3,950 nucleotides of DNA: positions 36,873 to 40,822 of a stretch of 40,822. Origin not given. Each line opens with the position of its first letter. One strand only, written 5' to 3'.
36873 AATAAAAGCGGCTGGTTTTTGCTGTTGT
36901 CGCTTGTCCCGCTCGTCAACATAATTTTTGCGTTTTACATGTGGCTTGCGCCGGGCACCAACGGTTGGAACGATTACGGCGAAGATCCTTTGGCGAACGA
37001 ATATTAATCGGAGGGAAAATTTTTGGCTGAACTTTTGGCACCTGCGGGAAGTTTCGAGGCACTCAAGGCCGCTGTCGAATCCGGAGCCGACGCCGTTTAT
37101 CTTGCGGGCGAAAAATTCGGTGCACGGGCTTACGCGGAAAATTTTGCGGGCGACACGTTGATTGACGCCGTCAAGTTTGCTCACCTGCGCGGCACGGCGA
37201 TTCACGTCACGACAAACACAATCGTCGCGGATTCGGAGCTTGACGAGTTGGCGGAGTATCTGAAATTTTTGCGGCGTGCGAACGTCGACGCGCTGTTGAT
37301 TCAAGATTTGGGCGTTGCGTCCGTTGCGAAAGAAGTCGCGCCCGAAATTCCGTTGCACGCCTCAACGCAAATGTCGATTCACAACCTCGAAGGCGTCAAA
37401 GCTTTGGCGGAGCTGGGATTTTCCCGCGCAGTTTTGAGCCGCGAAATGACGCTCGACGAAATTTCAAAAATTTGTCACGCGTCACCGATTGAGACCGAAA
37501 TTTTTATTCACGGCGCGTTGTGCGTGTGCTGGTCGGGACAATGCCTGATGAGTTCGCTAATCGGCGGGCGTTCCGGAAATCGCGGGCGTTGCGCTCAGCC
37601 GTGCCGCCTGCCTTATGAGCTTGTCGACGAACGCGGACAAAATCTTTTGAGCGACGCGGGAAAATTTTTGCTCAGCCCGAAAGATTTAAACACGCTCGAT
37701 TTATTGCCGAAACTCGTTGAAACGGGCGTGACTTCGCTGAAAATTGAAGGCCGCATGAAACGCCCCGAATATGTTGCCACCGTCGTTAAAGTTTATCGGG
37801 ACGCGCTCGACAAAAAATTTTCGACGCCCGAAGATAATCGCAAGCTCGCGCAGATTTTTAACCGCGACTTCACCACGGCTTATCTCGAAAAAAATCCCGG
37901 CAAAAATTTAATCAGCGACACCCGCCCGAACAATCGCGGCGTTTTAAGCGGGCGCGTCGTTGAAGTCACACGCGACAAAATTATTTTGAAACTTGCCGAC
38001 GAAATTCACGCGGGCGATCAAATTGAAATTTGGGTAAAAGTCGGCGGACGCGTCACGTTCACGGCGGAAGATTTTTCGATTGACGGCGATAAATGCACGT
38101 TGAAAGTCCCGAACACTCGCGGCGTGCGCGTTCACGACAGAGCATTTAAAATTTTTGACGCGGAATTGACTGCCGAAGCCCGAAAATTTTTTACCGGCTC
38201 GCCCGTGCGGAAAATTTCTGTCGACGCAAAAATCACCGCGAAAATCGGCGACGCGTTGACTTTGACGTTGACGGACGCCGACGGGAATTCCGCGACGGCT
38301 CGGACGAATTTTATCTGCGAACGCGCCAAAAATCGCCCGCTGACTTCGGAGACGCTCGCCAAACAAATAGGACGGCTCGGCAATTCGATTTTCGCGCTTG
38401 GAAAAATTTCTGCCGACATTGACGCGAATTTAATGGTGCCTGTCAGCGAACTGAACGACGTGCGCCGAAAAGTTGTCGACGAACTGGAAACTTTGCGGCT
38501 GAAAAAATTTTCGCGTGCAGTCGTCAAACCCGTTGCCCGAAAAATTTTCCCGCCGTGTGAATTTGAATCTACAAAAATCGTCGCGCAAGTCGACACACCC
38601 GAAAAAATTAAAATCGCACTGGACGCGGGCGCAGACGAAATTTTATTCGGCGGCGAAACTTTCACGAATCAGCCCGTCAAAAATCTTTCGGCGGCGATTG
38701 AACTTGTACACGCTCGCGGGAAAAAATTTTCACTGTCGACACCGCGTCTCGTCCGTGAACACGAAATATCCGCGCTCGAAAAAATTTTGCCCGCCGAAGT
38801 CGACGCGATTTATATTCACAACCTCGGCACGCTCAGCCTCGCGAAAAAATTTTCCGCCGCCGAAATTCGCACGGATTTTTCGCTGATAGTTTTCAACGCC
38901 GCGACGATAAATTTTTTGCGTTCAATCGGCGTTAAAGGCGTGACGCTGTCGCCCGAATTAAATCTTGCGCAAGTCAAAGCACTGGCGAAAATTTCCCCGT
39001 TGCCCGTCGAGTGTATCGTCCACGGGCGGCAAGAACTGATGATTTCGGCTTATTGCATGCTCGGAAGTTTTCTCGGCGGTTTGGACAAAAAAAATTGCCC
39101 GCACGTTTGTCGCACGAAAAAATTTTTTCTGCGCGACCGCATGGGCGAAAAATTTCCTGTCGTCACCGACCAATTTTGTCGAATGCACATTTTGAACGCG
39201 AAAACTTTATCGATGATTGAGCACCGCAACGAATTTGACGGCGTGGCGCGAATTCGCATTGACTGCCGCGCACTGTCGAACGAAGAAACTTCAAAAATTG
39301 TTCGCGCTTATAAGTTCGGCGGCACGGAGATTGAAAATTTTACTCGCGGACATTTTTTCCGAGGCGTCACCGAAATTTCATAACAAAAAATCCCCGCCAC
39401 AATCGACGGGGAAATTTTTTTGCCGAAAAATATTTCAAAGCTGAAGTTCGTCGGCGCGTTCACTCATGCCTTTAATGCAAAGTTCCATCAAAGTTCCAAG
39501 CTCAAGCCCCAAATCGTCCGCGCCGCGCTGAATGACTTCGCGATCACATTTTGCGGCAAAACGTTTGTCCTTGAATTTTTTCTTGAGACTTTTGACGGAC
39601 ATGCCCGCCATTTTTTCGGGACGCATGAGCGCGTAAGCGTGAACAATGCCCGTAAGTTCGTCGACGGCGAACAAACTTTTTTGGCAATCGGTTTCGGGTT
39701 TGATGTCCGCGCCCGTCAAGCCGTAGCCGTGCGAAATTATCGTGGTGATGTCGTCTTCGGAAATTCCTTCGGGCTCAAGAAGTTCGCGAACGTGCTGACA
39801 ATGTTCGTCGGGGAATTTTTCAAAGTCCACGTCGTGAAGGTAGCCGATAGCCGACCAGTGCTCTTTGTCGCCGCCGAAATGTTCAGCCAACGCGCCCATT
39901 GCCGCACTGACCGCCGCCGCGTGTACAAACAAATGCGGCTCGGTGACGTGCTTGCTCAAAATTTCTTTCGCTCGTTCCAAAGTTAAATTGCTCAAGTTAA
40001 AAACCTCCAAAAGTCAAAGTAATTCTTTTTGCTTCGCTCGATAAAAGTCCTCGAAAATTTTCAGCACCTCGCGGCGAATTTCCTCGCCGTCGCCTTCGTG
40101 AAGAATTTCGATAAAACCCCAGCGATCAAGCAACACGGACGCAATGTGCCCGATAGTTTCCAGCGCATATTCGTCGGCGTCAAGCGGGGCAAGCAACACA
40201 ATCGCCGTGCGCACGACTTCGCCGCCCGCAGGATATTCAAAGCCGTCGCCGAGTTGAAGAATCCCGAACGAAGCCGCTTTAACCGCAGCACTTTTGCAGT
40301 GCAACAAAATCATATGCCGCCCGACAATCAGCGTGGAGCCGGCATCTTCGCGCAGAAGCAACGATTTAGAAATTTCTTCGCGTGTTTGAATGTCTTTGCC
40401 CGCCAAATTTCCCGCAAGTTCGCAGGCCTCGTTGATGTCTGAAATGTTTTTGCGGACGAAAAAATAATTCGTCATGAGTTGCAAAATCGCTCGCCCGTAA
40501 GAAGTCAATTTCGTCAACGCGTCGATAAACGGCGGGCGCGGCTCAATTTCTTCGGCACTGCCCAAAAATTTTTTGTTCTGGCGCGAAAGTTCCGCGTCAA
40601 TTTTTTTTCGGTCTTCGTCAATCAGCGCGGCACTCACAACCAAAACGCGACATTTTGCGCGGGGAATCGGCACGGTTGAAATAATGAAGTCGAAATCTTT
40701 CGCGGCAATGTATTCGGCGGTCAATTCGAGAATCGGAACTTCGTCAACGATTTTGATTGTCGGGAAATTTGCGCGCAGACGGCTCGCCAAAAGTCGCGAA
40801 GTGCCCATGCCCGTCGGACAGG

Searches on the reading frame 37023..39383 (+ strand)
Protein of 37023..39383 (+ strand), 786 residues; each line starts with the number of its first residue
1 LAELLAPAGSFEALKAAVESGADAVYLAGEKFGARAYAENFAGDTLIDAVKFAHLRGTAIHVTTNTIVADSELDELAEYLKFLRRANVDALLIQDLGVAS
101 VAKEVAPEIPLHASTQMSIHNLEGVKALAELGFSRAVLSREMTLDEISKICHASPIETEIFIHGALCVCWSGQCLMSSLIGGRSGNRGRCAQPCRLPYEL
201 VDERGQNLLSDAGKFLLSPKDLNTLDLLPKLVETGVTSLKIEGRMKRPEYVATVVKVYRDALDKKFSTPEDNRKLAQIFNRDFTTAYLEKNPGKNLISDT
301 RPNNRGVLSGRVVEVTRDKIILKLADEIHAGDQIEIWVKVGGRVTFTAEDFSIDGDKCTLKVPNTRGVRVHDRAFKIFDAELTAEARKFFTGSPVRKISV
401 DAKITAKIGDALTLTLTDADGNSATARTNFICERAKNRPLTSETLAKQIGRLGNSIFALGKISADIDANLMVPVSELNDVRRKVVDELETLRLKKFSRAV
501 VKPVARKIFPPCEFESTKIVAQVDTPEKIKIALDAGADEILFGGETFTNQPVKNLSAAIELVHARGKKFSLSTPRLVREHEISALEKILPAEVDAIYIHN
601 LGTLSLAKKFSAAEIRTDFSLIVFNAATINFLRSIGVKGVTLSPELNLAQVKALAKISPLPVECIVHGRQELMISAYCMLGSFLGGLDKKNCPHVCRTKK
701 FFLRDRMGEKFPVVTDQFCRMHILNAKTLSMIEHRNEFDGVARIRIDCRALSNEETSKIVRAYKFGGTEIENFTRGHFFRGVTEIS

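Call 11: search_protein_families(library=pfam, proteins=[window:37023-39383:+], max_evalue=0.001)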
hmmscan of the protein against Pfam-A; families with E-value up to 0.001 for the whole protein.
window:37023-39383:+ (786 aa): 3 families
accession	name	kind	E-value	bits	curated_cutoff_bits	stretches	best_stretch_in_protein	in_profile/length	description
PF01136.24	Peptidase_U32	-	2.7e-112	374.2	22.4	2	73-293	1-232/233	Peptidase family U32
PF12392.13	DUF3656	-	1.9e-28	99.7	22.1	1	375-493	2-109/109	Collagenase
PF04055.27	Radical_SAM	-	5.1e-05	23.9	29.5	0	527-598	35-107/166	Radical SAM superfamily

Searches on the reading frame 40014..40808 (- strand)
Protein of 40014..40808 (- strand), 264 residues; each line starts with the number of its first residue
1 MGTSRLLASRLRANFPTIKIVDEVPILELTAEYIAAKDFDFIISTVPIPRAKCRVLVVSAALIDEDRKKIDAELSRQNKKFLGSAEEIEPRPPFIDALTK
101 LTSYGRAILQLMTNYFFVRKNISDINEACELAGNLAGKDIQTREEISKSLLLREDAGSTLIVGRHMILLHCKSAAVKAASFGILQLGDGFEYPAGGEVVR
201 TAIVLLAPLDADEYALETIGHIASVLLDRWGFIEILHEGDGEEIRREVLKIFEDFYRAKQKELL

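Call 11: search_protein_families(library=pfam, proteins=[window:40014-40808:-], max_evalue=0.001)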
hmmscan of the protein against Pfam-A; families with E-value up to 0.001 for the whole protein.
window:40014-40808:- (264 aa): 1 family
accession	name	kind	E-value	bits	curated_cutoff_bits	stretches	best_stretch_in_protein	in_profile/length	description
PF00359.27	PTS_EIIA_2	-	1.7e-11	44.7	27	1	114-245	6-138/144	Phosphoenolpyruvate-dependent sugar phosphotransferase system, EIIA 2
